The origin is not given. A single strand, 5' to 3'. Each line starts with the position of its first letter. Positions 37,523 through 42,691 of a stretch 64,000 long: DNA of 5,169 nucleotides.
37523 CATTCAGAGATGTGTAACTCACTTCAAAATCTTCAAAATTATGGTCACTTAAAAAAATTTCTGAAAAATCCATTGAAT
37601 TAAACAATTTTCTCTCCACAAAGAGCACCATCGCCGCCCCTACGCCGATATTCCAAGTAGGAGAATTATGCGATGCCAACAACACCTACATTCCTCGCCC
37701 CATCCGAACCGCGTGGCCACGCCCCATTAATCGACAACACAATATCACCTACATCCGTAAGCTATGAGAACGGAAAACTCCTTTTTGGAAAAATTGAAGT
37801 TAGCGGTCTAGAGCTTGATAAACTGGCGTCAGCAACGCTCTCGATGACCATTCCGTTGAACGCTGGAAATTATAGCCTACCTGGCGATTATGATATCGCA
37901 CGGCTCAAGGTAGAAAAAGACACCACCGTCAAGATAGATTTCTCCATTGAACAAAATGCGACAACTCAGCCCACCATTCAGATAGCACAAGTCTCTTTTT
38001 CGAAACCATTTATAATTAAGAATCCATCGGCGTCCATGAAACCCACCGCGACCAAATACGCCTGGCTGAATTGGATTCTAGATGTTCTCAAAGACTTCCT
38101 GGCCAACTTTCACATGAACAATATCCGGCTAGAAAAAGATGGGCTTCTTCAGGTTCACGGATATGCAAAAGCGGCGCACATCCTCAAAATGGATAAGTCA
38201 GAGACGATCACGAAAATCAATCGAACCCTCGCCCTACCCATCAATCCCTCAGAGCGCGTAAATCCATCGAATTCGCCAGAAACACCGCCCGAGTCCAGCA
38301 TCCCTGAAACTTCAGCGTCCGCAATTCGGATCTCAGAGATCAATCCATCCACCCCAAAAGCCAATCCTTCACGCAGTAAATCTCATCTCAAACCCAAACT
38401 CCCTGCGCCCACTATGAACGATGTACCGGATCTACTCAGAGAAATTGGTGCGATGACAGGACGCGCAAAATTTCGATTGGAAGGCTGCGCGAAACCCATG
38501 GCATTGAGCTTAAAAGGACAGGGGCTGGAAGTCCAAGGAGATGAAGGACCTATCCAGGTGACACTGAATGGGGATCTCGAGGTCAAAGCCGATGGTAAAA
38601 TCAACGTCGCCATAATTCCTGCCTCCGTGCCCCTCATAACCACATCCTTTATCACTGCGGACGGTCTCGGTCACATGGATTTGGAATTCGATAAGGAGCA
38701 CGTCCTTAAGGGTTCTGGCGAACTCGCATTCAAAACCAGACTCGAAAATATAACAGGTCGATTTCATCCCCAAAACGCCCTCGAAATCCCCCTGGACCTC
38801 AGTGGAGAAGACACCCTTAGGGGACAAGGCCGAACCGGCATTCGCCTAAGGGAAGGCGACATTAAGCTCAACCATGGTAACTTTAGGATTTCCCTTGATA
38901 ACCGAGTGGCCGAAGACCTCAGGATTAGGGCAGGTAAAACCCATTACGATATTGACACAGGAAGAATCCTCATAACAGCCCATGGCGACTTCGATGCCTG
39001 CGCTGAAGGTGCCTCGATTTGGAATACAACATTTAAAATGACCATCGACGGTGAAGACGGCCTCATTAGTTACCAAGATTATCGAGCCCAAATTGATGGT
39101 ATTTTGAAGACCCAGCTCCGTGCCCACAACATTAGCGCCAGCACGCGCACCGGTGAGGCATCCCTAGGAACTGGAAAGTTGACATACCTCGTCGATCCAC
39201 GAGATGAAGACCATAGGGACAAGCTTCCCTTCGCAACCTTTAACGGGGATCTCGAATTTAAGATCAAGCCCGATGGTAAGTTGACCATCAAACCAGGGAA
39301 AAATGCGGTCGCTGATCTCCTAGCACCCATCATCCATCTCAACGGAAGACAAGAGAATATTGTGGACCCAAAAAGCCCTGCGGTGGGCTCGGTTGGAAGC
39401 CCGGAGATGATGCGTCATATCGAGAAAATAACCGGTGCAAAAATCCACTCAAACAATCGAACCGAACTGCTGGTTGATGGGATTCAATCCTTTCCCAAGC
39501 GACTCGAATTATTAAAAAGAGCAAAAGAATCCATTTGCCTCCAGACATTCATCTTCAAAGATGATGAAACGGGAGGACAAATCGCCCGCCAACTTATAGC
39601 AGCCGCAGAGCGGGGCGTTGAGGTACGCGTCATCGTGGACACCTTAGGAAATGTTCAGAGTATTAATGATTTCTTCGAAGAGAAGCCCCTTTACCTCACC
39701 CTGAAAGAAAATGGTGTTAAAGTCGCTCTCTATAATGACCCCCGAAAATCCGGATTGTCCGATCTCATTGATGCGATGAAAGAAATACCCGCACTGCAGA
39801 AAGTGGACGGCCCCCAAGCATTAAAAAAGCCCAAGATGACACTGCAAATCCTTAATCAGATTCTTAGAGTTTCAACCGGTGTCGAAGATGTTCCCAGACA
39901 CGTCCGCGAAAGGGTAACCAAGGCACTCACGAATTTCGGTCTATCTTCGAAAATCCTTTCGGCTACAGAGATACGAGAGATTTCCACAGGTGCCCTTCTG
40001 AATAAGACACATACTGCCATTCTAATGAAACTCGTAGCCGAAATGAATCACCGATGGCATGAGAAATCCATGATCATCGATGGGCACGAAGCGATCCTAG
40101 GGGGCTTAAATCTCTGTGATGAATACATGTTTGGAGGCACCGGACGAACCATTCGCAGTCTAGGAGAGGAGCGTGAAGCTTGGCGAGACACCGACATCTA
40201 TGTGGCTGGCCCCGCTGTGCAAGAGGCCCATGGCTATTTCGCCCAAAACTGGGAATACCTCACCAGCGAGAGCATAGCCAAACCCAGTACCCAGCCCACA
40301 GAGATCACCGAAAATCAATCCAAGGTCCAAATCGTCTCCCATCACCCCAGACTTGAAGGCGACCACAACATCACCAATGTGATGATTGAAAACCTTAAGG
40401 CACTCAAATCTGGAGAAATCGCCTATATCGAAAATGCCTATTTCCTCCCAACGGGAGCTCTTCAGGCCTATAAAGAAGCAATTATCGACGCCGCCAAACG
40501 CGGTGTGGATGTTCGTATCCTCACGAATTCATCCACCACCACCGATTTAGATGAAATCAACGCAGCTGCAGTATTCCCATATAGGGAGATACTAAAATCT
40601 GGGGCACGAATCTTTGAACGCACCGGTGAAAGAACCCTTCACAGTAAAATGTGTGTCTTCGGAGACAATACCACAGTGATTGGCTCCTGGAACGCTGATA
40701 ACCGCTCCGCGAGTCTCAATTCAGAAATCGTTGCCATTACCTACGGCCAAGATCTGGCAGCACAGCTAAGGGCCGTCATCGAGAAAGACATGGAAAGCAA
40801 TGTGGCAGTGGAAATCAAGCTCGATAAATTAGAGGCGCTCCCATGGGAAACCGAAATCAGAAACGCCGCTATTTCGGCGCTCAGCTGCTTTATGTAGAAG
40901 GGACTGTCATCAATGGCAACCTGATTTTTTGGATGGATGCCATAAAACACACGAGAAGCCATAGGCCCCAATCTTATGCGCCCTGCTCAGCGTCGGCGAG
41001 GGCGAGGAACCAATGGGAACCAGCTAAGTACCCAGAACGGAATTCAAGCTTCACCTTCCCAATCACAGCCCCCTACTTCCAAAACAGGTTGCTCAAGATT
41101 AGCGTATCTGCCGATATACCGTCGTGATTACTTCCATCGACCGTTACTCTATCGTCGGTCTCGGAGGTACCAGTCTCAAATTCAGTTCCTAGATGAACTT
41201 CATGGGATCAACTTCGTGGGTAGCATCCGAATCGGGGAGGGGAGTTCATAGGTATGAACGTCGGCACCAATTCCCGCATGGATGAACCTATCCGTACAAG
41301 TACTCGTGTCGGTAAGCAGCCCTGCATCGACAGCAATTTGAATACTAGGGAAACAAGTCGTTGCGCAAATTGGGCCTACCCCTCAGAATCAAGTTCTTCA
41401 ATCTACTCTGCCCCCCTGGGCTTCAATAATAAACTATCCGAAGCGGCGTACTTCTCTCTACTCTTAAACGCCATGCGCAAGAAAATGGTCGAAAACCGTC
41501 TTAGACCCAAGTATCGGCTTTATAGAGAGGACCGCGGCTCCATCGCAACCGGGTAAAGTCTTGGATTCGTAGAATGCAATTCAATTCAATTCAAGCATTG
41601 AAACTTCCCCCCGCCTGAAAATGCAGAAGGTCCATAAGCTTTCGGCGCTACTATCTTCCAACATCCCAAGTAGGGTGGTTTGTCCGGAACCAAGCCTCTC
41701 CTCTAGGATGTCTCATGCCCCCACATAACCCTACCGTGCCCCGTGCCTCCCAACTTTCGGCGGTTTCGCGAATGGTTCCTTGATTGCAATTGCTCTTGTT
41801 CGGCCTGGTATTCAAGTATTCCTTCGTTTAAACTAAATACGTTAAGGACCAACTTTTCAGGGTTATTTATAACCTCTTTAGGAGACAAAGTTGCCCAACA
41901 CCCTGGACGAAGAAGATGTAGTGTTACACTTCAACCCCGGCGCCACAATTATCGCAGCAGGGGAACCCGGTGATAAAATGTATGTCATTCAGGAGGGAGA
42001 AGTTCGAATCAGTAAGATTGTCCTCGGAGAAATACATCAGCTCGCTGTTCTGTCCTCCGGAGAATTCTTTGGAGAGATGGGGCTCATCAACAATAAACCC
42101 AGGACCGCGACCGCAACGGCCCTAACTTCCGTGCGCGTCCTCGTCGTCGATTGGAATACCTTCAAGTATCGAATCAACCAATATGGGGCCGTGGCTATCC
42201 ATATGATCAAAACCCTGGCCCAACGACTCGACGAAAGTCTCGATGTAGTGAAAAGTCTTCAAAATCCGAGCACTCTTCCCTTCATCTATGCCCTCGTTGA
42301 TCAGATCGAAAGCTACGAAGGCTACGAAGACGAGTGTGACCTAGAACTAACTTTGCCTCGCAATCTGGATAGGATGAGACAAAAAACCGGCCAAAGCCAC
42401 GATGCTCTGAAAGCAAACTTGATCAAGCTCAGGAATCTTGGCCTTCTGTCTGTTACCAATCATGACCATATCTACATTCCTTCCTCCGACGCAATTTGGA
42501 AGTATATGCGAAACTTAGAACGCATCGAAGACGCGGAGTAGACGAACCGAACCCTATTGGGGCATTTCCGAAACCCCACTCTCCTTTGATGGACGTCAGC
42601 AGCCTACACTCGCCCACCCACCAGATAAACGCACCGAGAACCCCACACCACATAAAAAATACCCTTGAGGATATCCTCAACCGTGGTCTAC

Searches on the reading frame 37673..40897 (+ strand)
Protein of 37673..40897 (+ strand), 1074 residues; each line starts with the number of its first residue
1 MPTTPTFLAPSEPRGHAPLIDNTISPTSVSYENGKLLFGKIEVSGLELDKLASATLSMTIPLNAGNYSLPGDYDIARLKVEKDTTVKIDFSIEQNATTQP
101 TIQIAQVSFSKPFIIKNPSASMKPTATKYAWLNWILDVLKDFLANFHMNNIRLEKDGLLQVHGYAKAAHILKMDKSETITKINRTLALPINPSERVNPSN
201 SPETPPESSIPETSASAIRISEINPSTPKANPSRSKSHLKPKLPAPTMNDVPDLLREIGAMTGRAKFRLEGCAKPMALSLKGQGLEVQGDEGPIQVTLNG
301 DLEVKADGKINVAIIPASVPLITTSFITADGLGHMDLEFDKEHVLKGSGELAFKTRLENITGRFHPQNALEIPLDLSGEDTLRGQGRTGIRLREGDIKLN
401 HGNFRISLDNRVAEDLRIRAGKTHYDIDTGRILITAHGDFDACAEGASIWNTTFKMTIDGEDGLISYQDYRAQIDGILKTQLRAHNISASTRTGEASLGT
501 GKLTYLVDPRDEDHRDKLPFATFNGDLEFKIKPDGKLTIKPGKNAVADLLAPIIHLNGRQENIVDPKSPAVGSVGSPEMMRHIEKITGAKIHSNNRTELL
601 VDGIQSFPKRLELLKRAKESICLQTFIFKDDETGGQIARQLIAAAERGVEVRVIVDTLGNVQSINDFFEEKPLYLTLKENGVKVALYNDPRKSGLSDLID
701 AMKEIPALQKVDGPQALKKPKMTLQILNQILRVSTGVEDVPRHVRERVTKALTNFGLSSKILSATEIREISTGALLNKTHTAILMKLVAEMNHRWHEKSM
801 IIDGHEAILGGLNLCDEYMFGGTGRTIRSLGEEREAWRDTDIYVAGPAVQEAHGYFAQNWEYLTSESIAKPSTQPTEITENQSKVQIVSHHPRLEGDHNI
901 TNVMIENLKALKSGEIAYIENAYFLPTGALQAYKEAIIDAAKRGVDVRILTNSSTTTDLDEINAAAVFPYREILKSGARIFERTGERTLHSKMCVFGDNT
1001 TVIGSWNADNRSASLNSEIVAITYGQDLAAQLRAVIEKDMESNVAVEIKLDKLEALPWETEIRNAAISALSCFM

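Call 5: search_protein_families(library=pfam, proteins=[window:37673-40897:+], max_evalue=0.01)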
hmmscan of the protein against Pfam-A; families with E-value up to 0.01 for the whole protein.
window:37673-40897:+ (1074 aa): 2 families
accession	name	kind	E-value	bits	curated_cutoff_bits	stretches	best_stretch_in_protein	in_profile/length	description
PF13091.12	PLDc_2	-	1.2e-34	119.4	27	2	917-1039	12-131/132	PLD-like domain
PF00614.28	PLDc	-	1.1e-06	28.9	21.9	1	796-818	6-28/28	Phospholipase D Active site motif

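Call 6: search_protein_families(library=ncbifam, proteins=[window:37673-40897:+], max_evalue=0.01)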
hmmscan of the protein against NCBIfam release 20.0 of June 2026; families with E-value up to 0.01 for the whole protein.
window:37673-40897:+ (1074 aa): 8 families
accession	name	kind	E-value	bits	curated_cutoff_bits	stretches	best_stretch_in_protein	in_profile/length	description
TIGR04265.1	bac_cardiolipin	equivalog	2.4e-49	168.6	290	2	771-1046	197-457/483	cardiolipin synthase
NF008427.0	PRK11263.1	equivalog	1.8e-41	142.6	281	2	785-1054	102-353/409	cardiolipin synthase ClsB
NF009107.0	PRK12452.1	equivalog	2.7e-40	138.6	787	2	784-1050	231-485/509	cardiolipin synthase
NF038319.1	DISARM_DrmC_I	equivalog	8.4e-10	38.6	133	1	612-659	101-145/236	DISARM system phospholipase D-like protein DrmC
NF010492.0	PRK13912.1-3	equivalog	9.1e-07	28.6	297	1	936-1035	65-167/178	nuclease NucT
NF010490.0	PRK13912.1-1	equivalog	1.9e-06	28.1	211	1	934-1038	59-154/159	nuclease NucT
NF006946.0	PRK09428.1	equivalog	0.0023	16.9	314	0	597-656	27-88/451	CDP-diacylglycerol--serine O-phosphatidyltransferase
NF041068.1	DpdK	equivalog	0.0058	16.2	100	0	934-1037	68-164/167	phospholipase D-like domain-containing protein DpdK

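Call 7: search_protein_families(library=padloc, proteins=[window:37673-40897:+], max_evalue=0.01)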
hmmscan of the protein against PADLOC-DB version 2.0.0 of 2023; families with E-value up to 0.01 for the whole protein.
window:37673-40897:+ (1074 aa): 14 families
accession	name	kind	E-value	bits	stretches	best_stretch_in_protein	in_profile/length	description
PDLC02614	DrmC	-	8.5e-13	46.4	2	923-1038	42-149/153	DrmC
PDLC03922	MkoB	-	2.5e-07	28.4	1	932-1032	341-438/610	-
PDLC03924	MkoC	-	8.3e-07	25.5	1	931-1037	1021-1130/1136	-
PDLC02605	DrmC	-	1.6e-06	26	0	612-659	122-166/270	DrmC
PDLC02585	DrmC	-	4.7e-06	24.4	1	934-1042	135-247/253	DrmC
PDLC02588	DrmC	-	5.6e-06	24.2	1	612-663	111-159/256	DrmC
PDLC02597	DrmC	-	7.4e-06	24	0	936-1036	128-232/242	DrmC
PDLC02606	DrmC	-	1e-05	23.4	0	611-661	40-87/182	DrmC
PDLC02607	DrmC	-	3.5e-05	21.2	0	934-1022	140-236/265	DrmC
PDLC02615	DrmC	-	9.5e-05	19.9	1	894-1026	66-195/218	DrmC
PDLC02589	DrmC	-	0.00019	18.6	0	612-656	117-158/264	DrmC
PDLC02595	DrmC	-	0.00046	18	0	630-661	142-173/269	DrmC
PDLC02611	DrmC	-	0.0046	15.2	0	935-1041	28-131/138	DrmC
PDLC02901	DpdK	-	0.0049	14.6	0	937-1038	74-167/173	DpdK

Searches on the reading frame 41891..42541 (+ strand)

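Call 13: search_protein_families(library=pfam, proteins=[window:41891-42541:+], max_evalue=0.01)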
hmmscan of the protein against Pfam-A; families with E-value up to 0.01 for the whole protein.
window:41891-42541:+ (216 aa): 1 family
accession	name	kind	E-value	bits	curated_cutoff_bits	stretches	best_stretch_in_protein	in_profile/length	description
PF00027.35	cNMP_binding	-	3.9e-22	78.4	27.5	1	12-96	2-87/89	Cyclic nucleotide-binding domain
